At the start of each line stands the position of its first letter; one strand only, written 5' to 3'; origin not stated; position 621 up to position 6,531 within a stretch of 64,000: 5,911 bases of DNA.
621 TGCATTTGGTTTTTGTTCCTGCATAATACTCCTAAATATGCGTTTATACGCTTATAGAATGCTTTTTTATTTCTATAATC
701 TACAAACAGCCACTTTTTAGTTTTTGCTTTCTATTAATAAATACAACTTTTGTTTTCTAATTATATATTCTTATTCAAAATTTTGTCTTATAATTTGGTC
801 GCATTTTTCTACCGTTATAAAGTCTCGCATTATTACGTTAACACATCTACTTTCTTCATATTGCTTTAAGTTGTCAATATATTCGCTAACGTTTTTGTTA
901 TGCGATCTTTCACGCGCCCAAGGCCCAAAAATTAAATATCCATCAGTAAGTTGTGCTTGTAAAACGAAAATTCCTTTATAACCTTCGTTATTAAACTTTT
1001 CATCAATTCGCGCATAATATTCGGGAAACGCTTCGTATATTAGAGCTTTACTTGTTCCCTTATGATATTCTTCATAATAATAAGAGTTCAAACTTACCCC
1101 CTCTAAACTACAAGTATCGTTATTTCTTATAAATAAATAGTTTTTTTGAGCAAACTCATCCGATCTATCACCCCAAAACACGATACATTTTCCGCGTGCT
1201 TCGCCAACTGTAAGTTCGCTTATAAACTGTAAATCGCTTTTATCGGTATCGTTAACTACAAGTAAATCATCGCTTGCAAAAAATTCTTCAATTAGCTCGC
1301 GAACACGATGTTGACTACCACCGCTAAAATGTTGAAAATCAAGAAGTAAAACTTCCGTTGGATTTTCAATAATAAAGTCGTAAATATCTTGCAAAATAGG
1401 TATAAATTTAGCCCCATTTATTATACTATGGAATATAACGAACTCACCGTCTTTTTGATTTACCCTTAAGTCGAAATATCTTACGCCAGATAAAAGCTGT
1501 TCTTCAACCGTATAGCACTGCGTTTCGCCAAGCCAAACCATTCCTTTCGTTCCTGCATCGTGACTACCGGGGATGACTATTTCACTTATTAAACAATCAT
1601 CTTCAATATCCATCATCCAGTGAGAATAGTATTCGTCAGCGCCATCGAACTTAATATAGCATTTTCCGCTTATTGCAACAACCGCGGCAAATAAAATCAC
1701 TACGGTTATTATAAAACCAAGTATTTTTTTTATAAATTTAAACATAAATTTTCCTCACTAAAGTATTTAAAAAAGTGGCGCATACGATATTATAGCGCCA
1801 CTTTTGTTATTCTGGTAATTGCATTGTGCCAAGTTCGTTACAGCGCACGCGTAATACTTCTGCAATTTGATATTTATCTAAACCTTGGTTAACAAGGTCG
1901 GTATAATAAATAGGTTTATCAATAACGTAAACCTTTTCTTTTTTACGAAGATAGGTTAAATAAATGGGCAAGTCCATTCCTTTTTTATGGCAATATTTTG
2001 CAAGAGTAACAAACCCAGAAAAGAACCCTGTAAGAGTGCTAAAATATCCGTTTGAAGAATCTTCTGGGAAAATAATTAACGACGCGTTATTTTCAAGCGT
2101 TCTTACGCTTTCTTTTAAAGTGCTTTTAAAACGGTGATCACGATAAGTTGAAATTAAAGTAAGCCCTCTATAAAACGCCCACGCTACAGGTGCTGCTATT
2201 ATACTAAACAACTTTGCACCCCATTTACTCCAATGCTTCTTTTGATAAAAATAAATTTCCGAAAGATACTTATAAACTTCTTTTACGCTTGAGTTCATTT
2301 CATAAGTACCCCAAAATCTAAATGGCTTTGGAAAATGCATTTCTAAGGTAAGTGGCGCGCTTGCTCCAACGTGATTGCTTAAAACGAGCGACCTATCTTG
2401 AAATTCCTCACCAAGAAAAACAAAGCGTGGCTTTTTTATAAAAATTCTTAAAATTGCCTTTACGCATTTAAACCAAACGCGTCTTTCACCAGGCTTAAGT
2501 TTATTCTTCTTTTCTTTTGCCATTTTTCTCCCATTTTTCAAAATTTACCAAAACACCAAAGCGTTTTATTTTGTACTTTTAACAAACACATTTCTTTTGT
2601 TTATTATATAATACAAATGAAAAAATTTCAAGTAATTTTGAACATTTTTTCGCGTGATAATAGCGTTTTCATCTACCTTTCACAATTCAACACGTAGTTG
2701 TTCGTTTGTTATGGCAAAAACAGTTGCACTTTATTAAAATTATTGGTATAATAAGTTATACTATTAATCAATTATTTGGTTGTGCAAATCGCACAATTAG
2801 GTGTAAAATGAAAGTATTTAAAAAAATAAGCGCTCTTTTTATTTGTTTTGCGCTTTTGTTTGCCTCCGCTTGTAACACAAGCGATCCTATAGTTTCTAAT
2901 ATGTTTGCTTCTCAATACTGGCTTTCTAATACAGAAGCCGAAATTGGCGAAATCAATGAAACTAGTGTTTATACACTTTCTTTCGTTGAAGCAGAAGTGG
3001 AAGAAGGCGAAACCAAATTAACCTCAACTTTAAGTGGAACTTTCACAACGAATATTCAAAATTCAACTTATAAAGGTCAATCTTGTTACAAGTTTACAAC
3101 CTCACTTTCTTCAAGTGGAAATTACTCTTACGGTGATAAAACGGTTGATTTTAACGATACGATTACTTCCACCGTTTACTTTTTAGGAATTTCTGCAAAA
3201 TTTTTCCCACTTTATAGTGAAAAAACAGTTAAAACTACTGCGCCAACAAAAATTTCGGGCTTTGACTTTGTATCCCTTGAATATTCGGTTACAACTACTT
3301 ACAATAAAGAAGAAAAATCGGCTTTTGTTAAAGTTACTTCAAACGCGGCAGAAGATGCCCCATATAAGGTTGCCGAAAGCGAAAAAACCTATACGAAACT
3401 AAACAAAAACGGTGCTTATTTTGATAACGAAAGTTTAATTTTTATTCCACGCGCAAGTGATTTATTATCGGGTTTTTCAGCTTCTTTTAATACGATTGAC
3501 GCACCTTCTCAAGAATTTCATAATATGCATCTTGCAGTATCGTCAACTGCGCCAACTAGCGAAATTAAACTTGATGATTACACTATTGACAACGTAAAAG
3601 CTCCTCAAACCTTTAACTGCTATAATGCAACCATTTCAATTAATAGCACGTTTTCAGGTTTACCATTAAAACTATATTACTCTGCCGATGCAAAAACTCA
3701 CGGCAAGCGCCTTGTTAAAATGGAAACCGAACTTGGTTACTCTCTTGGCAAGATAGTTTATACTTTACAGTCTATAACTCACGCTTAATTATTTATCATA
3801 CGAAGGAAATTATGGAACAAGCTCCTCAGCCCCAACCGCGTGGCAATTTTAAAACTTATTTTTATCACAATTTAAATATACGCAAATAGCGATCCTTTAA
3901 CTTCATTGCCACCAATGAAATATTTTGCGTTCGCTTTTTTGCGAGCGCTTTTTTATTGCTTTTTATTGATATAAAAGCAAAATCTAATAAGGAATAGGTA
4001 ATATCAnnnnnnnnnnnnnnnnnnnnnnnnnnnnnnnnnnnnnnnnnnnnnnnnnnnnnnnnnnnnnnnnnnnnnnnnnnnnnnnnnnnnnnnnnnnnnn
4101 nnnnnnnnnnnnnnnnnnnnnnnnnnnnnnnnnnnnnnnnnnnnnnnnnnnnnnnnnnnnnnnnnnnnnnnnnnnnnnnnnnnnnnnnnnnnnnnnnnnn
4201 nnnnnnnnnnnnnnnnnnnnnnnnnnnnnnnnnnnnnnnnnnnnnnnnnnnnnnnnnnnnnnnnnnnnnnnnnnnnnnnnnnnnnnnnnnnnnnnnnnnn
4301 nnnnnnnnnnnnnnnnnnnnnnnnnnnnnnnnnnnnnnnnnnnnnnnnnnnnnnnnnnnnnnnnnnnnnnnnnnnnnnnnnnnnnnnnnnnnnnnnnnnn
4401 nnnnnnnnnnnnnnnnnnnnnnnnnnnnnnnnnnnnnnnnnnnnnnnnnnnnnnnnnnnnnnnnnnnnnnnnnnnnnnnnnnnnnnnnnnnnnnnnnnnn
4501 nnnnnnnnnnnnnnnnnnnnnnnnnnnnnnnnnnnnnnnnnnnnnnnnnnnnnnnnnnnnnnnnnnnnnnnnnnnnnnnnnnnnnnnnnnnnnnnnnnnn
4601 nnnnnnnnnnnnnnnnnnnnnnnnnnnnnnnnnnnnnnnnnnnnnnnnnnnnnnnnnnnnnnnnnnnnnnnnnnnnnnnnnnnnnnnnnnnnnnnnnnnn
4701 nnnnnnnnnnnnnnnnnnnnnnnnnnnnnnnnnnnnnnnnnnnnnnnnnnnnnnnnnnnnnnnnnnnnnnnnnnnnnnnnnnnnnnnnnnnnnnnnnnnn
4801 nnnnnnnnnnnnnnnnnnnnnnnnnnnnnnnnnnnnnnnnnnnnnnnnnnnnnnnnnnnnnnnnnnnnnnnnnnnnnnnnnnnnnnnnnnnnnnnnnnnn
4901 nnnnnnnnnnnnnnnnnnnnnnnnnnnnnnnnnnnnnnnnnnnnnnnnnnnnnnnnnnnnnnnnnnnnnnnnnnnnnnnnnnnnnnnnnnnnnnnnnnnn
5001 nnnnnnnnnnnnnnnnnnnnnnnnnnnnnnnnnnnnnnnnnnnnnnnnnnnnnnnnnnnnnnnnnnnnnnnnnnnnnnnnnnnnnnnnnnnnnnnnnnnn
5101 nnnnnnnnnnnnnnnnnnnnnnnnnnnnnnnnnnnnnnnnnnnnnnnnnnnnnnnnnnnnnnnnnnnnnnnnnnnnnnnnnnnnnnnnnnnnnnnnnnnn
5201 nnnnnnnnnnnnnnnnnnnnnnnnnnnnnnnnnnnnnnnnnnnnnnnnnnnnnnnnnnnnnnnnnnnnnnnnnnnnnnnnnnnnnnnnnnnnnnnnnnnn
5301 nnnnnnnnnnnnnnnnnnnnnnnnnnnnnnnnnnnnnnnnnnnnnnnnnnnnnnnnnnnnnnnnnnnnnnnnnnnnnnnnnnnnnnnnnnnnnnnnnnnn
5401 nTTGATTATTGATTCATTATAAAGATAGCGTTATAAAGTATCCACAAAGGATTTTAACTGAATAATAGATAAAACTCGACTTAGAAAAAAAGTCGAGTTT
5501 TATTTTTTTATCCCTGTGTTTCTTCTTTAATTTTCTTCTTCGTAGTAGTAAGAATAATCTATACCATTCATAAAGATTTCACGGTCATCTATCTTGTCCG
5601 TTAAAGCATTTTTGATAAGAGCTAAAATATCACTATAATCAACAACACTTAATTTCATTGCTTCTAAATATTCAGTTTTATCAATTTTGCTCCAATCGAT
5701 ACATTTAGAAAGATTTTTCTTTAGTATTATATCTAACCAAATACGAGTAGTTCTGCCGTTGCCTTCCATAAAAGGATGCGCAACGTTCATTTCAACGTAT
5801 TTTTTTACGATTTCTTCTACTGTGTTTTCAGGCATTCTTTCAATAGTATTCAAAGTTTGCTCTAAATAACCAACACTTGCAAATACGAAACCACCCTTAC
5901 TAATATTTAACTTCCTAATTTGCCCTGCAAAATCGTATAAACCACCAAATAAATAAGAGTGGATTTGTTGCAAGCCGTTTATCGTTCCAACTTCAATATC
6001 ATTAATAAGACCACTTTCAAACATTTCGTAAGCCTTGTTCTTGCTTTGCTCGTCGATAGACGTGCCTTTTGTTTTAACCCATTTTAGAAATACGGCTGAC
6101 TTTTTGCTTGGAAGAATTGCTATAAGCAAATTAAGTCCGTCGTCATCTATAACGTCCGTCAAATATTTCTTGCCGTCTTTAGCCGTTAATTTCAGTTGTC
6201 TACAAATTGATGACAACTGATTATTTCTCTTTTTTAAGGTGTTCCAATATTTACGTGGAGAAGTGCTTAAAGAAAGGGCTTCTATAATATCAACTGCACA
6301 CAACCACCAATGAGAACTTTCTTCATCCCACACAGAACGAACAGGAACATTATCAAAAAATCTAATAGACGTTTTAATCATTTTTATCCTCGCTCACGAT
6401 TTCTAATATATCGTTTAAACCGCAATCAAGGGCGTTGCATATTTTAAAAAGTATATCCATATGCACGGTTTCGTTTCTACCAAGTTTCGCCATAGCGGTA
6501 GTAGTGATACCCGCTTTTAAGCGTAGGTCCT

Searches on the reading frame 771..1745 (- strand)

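Call 84: search_protein_families(library=pfam, proteins=[window:771-1745:-], max_evalue=0.00001)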
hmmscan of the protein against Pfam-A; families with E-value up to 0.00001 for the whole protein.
window:771-1745:- (324 aa): 1 family
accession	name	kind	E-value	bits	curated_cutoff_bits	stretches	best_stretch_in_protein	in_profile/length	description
PF00388.25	PI-PLC-X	-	7.9e-09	35.7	23.1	1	55-189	7-140/144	Phosphatidylinositol-specific phospholipase C, X domain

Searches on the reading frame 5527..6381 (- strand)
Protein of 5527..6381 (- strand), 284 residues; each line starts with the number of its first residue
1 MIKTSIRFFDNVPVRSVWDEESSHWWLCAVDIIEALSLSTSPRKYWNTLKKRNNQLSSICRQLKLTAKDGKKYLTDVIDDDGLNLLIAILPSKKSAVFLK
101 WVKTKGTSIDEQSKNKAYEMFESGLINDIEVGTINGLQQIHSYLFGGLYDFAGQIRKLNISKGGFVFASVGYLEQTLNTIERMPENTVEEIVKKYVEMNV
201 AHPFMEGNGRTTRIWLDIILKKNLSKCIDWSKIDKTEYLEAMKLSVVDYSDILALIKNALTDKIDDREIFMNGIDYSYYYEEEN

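Call 84: search_protein_families(library=pfam, proteins=[window:5527-6381:-], max_evalue=0.00001)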
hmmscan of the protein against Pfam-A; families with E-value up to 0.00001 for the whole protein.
window:5527-6381:- (284 aa): 2 families
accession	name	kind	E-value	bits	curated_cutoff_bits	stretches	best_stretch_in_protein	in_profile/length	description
PF02661.23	Fic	-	5.6e-13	50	24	1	135-220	5-93/93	Fic/DOC family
PF02498.22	Bro-N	-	1.4e-08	35.6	25.6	1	14-103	2-91/96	BRO family, N-terminal domain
